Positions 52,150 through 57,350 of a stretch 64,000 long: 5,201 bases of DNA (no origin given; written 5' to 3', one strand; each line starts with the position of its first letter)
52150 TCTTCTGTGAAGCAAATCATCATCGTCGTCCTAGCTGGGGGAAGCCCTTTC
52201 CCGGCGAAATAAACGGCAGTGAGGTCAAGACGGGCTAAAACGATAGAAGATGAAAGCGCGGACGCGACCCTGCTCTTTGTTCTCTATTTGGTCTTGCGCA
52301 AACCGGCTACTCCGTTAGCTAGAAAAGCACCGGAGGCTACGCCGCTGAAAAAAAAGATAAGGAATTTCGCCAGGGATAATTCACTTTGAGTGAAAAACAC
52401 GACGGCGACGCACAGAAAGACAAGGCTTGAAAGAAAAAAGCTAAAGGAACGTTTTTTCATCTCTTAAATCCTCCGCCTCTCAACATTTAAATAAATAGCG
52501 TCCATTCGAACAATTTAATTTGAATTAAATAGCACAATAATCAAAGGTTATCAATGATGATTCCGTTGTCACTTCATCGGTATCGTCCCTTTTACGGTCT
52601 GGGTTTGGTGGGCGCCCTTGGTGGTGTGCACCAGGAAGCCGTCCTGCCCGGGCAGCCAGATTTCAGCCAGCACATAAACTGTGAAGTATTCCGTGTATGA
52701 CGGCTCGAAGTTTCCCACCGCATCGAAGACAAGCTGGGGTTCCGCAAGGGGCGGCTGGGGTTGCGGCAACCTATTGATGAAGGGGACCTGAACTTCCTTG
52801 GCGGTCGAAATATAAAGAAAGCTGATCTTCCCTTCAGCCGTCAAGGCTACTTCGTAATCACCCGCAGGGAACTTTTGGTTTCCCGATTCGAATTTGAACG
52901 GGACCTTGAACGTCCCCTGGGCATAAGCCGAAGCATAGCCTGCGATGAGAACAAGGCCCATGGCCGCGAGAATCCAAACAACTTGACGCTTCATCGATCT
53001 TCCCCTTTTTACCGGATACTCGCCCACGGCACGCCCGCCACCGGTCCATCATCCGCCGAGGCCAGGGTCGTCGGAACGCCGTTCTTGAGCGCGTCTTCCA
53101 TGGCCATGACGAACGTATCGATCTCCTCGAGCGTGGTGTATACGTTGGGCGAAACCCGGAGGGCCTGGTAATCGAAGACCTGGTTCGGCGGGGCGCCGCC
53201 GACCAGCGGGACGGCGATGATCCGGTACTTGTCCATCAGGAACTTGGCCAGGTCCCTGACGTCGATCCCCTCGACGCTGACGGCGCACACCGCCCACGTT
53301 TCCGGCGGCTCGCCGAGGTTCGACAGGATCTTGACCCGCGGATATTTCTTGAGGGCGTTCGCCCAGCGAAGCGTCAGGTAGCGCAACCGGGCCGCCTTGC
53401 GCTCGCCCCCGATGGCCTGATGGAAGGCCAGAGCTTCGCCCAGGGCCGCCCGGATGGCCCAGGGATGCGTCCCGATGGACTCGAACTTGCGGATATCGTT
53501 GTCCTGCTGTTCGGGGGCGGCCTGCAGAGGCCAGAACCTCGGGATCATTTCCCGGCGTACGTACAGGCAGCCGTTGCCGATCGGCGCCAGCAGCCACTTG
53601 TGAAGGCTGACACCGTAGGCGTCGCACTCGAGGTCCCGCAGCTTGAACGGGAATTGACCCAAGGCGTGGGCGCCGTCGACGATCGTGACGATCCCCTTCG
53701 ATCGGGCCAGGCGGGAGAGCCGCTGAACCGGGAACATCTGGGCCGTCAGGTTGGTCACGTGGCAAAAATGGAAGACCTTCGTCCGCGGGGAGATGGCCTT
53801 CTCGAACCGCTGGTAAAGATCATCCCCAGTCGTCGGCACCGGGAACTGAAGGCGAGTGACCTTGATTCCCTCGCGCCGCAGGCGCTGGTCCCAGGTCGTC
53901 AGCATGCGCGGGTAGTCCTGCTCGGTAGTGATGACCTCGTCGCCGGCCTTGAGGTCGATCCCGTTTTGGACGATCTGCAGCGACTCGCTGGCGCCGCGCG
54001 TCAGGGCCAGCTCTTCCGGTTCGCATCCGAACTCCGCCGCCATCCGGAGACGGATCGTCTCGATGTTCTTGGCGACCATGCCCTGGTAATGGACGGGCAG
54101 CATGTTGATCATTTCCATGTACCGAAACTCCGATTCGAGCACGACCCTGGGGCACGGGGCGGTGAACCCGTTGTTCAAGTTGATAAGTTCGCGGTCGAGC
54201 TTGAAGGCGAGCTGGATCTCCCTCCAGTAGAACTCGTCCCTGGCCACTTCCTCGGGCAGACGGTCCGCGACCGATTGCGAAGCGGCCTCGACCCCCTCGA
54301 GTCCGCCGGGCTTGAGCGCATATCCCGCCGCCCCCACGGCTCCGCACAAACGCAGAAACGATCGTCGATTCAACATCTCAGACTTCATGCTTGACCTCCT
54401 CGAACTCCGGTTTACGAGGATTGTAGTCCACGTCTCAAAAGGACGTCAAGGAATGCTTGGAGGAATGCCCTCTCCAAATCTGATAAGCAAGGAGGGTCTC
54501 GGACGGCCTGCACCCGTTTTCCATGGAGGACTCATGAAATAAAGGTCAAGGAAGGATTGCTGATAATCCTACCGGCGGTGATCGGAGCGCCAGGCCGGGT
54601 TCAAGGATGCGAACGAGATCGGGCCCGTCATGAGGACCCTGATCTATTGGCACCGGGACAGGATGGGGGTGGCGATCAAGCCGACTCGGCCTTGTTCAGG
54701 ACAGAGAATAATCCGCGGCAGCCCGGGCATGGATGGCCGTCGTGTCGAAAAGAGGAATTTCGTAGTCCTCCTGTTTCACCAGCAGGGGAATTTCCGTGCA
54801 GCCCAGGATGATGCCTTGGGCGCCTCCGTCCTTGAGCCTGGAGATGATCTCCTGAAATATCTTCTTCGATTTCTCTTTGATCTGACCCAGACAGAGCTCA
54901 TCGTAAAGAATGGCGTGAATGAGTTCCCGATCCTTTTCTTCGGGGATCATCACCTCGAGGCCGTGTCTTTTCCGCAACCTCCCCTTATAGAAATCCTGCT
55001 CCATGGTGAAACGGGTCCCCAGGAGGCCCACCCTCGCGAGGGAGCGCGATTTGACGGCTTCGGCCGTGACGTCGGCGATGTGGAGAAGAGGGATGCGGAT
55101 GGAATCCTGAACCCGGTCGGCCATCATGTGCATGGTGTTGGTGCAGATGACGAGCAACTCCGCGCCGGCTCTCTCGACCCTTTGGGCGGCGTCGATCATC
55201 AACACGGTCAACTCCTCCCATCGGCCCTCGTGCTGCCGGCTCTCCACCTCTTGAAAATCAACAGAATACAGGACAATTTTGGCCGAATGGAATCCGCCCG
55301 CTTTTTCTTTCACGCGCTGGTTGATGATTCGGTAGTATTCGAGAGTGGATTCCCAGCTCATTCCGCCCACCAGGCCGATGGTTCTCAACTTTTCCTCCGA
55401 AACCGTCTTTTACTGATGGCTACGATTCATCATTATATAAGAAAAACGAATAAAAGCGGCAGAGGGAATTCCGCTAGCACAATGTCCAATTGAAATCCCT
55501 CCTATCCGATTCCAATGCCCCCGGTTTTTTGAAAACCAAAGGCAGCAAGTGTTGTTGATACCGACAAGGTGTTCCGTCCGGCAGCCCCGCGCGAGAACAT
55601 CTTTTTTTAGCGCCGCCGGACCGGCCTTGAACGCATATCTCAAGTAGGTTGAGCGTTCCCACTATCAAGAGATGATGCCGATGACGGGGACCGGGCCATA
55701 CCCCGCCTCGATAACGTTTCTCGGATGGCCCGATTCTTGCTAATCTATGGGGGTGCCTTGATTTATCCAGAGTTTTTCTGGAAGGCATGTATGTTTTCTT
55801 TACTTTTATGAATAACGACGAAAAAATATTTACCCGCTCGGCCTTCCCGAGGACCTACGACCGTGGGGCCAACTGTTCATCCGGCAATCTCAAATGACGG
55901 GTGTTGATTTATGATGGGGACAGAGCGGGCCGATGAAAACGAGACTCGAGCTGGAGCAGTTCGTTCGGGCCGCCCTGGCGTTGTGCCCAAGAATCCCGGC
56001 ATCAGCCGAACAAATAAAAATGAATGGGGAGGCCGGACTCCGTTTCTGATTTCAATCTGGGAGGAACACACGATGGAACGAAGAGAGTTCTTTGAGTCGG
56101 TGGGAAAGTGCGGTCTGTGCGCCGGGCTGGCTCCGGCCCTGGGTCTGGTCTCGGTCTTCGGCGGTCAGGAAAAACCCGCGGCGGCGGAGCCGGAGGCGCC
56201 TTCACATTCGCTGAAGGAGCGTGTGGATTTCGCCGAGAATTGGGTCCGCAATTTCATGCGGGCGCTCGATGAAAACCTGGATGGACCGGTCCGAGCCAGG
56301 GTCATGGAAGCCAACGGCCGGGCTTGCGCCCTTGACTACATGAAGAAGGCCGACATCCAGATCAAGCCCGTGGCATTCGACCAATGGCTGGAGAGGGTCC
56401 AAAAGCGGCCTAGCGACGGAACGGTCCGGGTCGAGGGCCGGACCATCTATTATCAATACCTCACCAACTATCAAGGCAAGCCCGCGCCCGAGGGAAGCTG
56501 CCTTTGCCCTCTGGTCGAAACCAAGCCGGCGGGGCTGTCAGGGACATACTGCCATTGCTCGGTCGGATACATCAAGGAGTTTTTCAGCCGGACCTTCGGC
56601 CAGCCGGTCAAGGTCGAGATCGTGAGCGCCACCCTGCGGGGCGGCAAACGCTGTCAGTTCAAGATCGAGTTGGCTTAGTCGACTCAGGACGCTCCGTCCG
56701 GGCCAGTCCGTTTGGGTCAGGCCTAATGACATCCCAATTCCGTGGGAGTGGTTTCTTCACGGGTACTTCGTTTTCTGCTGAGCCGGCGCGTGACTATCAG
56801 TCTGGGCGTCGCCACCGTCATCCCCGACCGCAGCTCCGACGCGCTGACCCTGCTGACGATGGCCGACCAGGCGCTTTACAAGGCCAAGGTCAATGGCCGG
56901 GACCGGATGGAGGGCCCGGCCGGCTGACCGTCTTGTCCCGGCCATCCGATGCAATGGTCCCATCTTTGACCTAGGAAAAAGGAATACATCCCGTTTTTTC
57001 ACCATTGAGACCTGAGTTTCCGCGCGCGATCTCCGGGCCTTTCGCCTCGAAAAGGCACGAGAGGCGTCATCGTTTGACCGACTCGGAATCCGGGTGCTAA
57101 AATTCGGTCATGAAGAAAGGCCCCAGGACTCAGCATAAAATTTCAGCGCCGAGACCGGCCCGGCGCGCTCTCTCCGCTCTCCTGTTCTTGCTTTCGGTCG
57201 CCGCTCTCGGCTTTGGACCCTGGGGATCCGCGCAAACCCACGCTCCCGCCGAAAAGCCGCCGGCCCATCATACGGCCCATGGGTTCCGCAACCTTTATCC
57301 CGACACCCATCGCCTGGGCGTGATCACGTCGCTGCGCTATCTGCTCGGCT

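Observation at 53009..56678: Cluster of a Tat-exported class V PLP enzyme, an Asp/Glu racemase-family protein and a Tat-signal Cys-rich protein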

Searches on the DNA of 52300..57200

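Call 41: search_rna_families(source=window, start=52300, end=57200, threshold=evalue, max_evalue=1)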
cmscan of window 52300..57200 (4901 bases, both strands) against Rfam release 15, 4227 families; matches with E-value up to 1: 0.
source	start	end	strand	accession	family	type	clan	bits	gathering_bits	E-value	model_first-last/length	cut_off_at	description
